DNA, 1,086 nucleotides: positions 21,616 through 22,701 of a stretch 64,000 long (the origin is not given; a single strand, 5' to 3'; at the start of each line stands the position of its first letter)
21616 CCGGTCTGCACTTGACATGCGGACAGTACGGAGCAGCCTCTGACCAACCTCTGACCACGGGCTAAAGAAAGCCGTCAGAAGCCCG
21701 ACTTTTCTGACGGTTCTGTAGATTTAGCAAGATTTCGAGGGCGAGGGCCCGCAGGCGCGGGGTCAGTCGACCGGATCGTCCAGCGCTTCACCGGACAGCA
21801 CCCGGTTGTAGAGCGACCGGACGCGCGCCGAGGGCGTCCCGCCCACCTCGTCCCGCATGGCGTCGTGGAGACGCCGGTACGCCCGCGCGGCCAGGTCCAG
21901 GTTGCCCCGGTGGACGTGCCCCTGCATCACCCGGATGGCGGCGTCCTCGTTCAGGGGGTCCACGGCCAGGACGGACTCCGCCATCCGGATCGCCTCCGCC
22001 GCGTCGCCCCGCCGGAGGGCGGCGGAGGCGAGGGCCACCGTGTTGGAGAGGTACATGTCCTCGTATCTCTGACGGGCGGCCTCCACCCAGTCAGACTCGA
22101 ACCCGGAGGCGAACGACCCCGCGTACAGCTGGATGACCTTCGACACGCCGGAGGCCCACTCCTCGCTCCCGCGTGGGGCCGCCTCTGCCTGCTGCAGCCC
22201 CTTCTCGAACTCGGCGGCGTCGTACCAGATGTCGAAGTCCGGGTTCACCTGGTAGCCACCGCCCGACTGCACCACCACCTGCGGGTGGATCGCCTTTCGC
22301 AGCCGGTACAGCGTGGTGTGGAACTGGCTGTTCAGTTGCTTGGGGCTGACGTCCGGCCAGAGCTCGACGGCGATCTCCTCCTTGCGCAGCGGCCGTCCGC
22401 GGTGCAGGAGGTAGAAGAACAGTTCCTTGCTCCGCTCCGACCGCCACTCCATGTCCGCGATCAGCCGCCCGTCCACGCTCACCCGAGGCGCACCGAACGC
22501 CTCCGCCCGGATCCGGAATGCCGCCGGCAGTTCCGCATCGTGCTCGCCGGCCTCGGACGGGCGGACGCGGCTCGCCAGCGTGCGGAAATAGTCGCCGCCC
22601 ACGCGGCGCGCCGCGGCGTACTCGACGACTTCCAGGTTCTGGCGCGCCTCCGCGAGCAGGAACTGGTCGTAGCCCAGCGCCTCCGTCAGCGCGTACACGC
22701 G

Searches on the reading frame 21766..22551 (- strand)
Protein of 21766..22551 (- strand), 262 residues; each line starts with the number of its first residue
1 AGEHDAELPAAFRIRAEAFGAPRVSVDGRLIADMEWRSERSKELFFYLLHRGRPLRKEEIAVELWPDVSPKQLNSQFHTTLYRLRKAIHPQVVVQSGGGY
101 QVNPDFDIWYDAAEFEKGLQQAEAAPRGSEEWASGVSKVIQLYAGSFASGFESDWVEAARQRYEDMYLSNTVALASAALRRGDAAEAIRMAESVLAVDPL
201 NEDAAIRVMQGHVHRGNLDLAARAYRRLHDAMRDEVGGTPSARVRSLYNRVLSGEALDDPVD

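Call 18: search_protein_families(library=pfam, proteins=[window:21766-22551:-], max_evalue=10)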
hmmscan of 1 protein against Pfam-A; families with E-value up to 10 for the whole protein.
seq(262 aa): 10 families
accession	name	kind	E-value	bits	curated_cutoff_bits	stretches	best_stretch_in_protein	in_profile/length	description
PF03704.23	BTAD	-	2e-19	70.8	22.1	1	111-252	2-146/146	Bacterial transcriptional activator domain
PF14559.12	TPR_19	-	0.00022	21.9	25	1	178-234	1-57/68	Tetratricopeptide repeat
PF13432.12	TPR_16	-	0.00079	20.3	32.7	1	173-228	2-57/65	Tetratricopeptide repeat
PF13428.12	TPR_14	-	0.002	19.1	23.5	1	172-207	5-40/44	Tetratricopeptide repeat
PF07719.23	TPR_2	-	0.007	16.9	27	1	173-201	6-34/34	Tetratricopeptide repeat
PF13176.12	TPR_7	-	0.022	15.3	27.9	1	173-203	4-34/36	Tetratricopeptide repeat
PF13424.12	TPR_12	-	0.027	15.1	30.1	1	172-197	49-74/77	Tetratricopeptide repeat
PF00486.34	Trans_reg_C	-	0.029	14.9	26.2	1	48-100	18-75/77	Transcriptional regulatory protein, C terminal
PF07721.20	TPR_4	-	0.1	13.7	27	1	172-192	5-25/26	Tetratricopeptide repeat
PF25064.1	ARM_TT21_5th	-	0.1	13.3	27.8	1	171-238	4-71/117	TT21 fifth ARM repeats domain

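Call 19: search_solved_structures(query=window:21766-22551:-, max_evalue=0.01, show_alignments=2)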
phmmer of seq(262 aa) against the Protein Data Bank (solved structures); distinct sequences matched with E-value up to 0.01: 10.
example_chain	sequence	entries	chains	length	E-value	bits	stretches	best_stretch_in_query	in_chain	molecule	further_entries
9qhb_A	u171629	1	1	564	3e-12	50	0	174-227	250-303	Engineered tetratricopeptide repeat protein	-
8hvr_I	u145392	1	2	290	4.4e-10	42.9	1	14-255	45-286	Regulatory protein AfsR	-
8bu0_A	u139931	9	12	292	1.2e-08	38.3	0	174-228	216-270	Consensus tetratricopeptide repeat protein | Crystal structure of an 8-repeat consensus TPR superhelix with Zinc. | Monomer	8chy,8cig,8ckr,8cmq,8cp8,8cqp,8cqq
8k60_I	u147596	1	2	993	1.2e-08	38.2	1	15-255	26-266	Regulatory protein AfsR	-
8jke_I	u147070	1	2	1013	1.3e-08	38.2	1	15-255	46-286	Regulatory protein AfsR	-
2fez_A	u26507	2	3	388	2.4e-08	37.3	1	23-258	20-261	Probable regulatory protein embR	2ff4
9qhc_A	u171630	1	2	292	5.2e-06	29.6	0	174-227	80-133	Engineered tetratricopeptide repeat protein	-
2fo7_A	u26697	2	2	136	0.0011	22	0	174-227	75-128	SYNTHETIC CONSENSUS TPR PROTEIN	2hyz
8ch0_A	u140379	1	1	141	0.0012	21.9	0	174-228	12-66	Consensus tetratricopeptide repeat protein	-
1na0_A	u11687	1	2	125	0.0038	20.2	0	174-228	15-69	designed protein CTPR3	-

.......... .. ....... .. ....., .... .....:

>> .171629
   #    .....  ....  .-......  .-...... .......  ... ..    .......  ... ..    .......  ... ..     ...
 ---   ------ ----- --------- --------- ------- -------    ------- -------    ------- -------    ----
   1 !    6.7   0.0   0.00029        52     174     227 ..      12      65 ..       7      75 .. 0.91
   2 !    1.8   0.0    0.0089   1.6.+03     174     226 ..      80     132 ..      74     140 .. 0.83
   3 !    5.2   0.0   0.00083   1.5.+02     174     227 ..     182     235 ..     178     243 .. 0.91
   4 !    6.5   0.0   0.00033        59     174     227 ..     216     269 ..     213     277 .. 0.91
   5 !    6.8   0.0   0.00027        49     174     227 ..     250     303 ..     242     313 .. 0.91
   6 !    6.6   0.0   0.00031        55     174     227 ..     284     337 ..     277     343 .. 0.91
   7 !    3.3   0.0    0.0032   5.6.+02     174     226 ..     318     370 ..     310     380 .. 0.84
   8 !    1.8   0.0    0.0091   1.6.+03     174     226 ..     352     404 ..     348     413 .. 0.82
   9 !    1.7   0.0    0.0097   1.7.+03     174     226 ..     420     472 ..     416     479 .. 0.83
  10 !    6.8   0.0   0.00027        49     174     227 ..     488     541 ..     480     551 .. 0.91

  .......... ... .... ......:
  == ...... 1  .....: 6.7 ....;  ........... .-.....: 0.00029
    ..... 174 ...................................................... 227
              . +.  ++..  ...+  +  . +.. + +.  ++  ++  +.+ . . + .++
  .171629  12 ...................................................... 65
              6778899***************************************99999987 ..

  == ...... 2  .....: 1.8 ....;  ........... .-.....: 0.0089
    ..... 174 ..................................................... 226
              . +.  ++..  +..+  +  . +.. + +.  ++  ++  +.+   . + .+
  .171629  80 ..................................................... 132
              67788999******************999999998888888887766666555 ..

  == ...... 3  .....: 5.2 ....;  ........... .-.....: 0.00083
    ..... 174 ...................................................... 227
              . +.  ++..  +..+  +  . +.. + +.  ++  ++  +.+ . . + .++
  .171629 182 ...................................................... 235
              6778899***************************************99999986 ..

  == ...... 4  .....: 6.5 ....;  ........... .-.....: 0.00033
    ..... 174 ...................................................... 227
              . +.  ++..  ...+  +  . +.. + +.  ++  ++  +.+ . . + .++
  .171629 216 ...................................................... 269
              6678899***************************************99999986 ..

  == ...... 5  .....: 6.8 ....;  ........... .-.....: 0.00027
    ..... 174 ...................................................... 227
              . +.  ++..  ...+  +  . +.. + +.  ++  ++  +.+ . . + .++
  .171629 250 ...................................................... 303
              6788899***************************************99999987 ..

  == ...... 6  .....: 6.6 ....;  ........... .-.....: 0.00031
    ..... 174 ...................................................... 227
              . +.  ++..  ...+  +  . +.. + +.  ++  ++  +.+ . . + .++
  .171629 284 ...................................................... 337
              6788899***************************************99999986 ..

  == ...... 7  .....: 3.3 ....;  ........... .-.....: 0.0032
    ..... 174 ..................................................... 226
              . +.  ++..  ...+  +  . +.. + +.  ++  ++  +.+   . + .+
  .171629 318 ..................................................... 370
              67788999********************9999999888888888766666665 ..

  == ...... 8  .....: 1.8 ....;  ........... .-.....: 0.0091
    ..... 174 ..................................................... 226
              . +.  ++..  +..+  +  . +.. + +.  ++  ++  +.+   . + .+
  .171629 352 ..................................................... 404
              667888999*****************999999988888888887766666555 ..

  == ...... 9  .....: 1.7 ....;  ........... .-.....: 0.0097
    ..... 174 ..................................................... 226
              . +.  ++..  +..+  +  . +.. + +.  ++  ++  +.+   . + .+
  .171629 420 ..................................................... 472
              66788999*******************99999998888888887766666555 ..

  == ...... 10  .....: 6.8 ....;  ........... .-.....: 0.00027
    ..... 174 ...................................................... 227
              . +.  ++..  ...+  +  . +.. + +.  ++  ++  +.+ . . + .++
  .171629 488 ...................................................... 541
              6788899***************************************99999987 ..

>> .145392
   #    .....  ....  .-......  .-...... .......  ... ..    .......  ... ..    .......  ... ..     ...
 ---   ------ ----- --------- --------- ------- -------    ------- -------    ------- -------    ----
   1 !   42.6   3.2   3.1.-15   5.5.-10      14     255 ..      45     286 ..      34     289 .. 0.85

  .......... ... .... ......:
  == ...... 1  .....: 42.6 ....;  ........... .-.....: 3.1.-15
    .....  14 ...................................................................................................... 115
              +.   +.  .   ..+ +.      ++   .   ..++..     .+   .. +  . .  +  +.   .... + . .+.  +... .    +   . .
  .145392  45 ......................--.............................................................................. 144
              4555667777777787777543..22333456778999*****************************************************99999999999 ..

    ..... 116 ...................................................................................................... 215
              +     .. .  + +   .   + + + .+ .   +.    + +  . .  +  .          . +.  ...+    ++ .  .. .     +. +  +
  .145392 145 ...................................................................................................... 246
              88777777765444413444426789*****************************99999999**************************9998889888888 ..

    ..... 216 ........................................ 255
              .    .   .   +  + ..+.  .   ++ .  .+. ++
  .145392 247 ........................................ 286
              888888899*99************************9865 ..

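Call 69: predict_structure(alignment_id=A2)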
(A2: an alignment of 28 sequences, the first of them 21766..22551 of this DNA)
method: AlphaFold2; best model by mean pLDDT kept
length: 262 residues; sequences in the alignment: 28
mean_pLDDT: 95.1   pTM: 0.88
mean pLDDT of the five models: 95.1, 94.6, 94.6, 94.5, 94.3
residues with pLDDT >= 90: 244; 70-90: 5; 50-70: 8; < 50: 5
segments of 3 or more residues with pLDDT < 50: 1-5
pLDDT, mean of each block of 10 residues (from residue 1): 52 95 98 97 98 97 95 97 98 96 97 98 97 98 97 97 98 98 98 98 98 98 98 98 98 90 56
secondary structure, 60 per line:
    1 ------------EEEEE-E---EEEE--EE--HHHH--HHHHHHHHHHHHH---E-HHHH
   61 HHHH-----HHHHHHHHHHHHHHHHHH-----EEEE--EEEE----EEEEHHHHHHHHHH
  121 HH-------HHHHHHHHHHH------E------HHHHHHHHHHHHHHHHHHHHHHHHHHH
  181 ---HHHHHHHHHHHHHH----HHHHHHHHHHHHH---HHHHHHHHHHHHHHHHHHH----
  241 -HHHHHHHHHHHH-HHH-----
elements in order: E13-17 E23-26 H33-36 H39-51 H57-64 H70-87 E93-96 E99-102 E107-110 H111-122 H130-140 H154-180 H184-197 H202-214 H218-236 H242-253

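Call 71: fold_search(model_id=the predicted structure, library=pdb)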
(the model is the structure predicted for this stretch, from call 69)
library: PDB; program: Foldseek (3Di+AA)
matches with E <= 10: 1509; with E <= 0.001: 7
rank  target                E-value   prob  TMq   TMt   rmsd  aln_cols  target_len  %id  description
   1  8k60_J                8.0e-12  1.00  0.75  0.78   3.5       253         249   24  Cryo-EM structure of Streptomyces coelicolor transcription initiation complex with the global transcription factor Afs (released 2024-07-31)
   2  8k60_I                1.0e-11  1.00  0.75  0.78   3.4       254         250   24  Cryo-EM structure of Streptomyces coelicolor transcription initiation complex with the global transcription factor Afs (released 2024-07-31)
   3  8hvr_I                7.1e-11  1.00  0.76  0.78   4.5       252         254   25  Cryo-EM structure of AfsR-dependent transcription activation complex with afsS promoter (released 2023-12-27)
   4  2ff4_A                2.6e-10  1.00  0.69  0.50   5.5       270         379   21  Mycobacterium tuberculosis EmbR in complex with low affinity phosphopeptide (released 2006-01-24)
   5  2fez                  4.0e-10  1.00  0.72  0.53   4.4       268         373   20  Mycobacterium tuberculosis EmbR (released 2006-01-24)
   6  2ff4_B                5.5e-10  1.00  0.71  0.52   4.1       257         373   21  Mycobacterium tuberculosis EmbR in complex with low affinity phosphopeptide (released 2006-01-24)
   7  2fbn_B                1.0e-03  1.00  0.40  0.64   4.6       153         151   15  Plasmodium falciparum putative FK506-binding protein PFL2275c, C-terminal TPR-containing domain (released 2006-01-24)
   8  5mgx_E                1.1e-03  1.00  0.39  0.39   4.9       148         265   16  The structure of FKBP38 in complex with the MEEVD tetratricopeptide binding-motif of Hsp90 (released 2017-03-22)
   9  2fbn_A                1.3e-03  1.00  0.40  0.64   4.5       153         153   15  Plasmodium falciparum putative FK506-binding protein PFL2275c, C-terminal TPR-containing domain (released 2006-01-24)
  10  5mgx_G                1.3e-03  1.00  0.39  0.39   4.9       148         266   16  The structure of FKBP38 in complex with the MEEVD tetratricopeptide binding-motif of Hsp90 (released 2017-03-22)
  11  5mgx_F                1.4e-03  1.00  0.40  0.39   4.9       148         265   16  The structure of FKBP38 in complex with the MEEVD tetratricopeptide binding-motif of Hsp90 (released 2017-03-22)
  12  1ihg                  2.2e-03  1.00  0.36  0.27   6.7       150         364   18  Bovine Cyclophilin 40, monoclinic form (released 2001-05-16)
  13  8ump_A                3.1e-03  1.00  0.33  0.64   6.2       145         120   17  T33-ml35 - Designed Tetrahedral Protein Cage Using Machine Learning Algorithms (released 2023-11-15)
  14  5hrz                  3.5e-03  1.00  0.34  0.66   5.9       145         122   16  Computationally Designed Trimer 1na0C3_3 (released 2017-04-12)
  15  5lyp                  3.8e-03  1.00  0.40  0.70   3.6       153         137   15  Crystal structure of the Tpr Domain of Sgt2. (released 2017-10-25)
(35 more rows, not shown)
